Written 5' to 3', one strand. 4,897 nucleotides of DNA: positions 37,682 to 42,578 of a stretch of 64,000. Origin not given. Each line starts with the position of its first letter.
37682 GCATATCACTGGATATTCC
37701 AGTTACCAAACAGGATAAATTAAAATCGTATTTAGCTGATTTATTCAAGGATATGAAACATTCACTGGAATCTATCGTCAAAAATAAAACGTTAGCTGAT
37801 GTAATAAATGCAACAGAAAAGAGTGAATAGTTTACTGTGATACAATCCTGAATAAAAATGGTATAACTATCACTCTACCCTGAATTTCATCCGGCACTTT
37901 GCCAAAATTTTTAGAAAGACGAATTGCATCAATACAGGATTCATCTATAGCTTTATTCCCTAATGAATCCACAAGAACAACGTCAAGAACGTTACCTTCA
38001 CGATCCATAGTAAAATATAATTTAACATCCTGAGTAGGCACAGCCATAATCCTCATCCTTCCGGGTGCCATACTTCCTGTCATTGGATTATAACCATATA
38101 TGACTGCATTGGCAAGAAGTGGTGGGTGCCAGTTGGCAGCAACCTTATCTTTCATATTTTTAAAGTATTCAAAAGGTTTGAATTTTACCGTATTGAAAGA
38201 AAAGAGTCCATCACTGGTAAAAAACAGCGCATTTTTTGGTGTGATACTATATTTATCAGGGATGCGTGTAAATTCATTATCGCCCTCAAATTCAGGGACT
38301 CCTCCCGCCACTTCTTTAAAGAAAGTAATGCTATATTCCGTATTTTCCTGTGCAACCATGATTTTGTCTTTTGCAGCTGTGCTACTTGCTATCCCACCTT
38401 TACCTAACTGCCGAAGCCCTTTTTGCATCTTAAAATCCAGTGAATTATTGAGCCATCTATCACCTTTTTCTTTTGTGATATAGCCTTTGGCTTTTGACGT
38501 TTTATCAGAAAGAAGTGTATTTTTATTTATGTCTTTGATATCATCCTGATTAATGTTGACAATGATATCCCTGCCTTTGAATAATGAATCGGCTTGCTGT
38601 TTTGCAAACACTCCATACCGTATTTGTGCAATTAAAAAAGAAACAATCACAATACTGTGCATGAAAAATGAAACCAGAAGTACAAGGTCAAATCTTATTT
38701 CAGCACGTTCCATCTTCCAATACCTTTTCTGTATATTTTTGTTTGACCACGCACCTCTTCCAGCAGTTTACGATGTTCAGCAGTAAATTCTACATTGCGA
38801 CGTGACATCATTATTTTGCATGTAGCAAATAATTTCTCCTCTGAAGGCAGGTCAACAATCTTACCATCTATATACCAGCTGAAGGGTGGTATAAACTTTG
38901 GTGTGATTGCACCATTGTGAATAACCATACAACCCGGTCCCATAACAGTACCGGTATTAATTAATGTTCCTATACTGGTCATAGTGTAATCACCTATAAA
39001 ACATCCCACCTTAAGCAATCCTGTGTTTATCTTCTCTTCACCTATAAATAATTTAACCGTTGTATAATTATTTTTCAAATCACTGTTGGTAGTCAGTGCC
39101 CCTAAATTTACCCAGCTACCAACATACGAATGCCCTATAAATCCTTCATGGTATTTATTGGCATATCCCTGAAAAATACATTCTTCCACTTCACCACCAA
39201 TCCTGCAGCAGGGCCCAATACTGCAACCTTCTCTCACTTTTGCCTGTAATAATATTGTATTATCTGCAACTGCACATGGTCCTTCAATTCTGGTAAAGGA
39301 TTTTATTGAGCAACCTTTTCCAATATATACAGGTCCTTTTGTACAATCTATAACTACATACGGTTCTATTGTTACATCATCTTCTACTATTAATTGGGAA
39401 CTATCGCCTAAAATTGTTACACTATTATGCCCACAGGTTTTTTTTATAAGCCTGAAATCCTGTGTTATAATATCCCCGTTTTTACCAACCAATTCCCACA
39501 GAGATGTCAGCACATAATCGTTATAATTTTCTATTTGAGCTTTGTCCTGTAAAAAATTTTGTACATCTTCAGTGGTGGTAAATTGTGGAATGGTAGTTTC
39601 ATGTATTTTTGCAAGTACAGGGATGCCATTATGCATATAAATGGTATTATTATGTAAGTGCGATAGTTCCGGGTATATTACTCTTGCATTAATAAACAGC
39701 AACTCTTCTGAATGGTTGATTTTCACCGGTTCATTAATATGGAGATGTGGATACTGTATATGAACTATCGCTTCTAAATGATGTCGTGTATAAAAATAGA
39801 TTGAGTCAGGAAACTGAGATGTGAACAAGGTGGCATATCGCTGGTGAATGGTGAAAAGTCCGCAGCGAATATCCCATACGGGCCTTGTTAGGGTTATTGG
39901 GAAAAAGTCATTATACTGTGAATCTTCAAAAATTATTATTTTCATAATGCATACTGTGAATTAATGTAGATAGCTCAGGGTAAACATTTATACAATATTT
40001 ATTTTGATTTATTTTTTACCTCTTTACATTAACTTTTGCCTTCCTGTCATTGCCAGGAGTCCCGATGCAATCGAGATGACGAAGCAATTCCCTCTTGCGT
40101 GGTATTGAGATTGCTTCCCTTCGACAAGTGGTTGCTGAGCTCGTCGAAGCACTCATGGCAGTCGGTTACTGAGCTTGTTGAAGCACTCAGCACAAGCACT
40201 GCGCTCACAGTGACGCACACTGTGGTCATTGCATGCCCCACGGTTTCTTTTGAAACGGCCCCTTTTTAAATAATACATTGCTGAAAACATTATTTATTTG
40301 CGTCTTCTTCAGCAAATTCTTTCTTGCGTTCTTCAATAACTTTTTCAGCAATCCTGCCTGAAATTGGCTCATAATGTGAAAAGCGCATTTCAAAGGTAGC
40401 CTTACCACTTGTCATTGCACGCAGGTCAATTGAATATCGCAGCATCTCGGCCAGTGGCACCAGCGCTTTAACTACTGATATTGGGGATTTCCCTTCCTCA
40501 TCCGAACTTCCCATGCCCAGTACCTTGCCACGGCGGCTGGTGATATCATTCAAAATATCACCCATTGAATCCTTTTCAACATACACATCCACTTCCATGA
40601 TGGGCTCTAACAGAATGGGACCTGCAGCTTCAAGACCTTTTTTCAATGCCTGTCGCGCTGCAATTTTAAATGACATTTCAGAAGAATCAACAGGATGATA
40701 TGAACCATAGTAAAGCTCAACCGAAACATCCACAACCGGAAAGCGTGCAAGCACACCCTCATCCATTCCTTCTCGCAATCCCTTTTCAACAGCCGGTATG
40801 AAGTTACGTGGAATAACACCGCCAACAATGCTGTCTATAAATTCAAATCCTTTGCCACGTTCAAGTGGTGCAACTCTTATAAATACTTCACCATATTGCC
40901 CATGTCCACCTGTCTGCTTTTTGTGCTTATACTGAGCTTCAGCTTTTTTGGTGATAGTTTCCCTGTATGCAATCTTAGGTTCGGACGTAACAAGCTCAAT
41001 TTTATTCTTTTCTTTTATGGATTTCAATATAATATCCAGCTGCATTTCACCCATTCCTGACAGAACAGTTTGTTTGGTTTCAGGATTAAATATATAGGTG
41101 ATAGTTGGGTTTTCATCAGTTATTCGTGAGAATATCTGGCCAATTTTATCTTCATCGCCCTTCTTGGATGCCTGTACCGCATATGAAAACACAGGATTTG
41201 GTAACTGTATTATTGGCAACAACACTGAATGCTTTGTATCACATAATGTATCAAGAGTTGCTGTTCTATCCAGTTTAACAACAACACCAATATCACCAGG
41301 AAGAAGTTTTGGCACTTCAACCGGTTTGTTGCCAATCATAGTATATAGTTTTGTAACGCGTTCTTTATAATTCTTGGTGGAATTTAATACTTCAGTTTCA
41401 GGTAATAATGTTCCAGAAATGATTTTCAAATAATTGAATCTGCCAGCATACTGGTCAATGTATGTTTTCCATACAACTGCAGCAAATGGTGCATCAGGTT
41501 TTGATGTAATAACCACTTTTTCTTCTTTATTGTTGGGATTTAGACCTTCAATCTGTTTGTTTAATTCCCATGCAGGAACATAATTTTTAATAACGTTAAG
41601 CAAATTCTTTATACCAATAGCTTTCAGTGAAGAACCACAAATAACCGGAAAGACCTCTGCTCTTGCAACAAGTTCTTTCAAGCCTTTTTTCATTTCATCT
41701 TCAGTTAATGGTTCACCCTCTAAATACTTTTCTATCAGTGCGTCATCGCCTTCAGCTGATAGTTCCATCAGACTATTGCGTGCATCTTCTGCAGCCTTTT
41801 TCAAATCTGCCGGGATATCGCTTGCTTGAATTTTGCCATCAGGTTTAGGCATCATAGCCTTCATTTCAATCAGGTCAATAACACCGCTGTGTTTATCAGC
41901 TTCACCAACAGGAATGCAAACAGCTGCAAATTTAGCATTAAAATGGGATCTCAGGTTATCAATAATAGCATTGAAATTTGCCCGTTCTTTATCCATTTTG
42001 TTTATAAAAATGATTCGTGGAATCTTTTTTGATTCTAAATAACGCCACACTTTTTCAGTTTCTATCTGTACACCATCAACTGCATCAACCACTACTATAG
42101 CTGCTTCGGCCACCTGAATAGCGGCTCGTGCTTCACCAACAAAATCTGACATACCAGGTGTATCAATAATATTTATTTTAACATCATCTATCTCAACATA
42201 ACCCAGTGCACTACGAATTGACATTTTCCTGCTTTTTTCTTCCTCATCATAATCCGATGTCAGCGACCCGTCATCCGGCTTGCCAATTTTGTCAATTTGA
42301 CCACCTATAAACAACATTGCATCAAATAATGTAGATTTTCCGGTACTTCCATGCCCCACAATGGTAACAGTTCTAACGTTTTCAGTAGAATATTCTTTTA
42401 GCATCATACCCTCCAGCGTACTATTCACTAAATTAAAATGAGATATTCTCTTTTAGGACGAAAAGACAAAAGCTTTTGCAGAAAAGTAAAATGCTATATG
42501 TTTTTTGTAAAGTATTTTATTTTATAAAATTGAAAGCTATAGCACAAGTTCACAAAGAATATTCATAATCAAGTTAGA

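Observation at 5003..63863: Strongly over-represented oligomer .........(C) dispersed through genes and intergenic DNA: candidate DNA-uptake-signal-like motif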

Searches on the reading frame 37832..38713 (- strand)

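Call 35: search_protein_families(library=pfam, proteins=[window:37832-38713:-], max_evalue=0.00001)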
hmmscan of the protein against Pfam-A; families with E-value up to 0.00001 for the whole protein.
window:37832-38713:- (293 aa): 1 family
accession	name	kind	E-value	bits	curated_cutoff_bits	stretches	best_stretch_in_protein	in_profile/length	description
PF13103.11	TonB_2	-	3.2e-06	27.6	22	0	230-285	28-84/85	TonB C terminal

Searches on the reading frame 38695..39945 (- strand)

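Call 9: search_protein_families(library=pfam, proteins=[window:38695-39945:-])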
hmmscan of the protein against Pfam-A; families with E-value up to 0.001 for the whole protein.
window:38695-39945:- (416 aa): 2 families
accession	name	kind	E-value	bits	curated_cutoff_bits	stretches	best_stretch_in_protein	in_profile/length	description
PF13562.11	NTP_transf_4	-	7.2e-25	88.3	27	1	3-169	1-150/153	Sugar nucleotidyl transferase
PF00132.30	Hexapep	-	8.1e-08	32.1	27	0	186-222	3-36/36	Bacterial transferase hexapeptide (six repeats)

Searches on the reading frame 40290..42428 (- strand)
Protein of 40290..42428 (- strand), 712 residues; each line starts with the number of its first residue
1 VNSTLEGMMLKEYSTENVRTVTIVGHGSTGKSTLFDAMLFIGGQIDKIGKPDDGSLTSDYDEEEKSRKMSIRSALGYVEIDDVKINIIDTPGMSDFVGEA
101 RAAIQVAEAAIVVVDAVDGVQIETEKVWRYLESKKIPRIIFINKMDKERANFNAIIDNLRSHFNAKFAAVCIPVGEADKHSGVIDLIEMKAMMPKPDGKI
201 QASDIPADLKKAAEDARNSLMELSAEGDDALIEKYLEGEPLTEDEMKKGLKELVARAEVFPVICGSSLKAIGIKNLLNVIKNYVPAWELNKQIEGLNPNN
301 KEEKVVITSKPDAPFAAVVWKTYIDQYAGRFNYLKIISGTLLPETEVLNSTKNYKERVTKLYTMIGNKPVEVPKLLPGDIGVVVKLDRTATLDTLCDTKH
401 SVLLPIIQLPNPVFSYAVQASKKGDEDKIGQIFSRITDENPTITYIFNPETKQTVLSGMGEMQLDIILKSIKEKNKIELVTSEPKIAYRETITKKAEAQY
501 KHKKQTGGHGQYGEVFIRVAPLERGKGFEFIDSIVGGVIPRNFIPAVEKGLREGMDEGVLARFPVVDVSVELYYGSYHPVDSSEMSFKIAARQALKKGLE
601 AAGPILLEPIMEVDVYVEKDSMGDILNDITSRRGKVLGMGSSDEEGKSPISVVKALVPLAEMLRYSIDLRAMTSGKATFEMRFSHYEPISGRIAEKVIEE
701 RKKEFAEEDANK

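Call 56: search_protein_families(library=pfam, proteins=[window:40290-42428:-], max_evalue=0.00001)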
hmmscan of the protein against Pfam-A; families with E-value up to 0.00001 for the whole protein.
window:40290-42428:- (712 aa): 6 families
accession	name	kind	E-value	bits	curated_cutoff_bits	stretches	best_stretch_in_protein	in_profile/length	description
PF03764.24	EFG_IV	-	8.9e-47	158.3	24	1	484-602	1-120/121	Elongation factor G, domain IV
PF00009.33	GTP_EFTU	-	3e-46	157.8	26.5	1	17-285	2-187/188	Elongation factor Tu GTP binding domain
PF00679.30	EFG_C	-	3e-25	88.5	27.9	1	606-696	2-88/89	Elongation factor G C-terminus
PF14492.12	EFG_III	-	8.9e-24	83.8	27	1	409-482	1-74/75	Elongation Factor G, domain III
PF22042.2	EF-G_D2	-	6.7e-12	45.8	27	1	314-397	1-83/84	Elongation factor G domain 2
PF01926.29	MMR_HSR1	-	6.9e-10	39.5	21.9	1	21-144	2-113/113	50S ribosome-binding GTPase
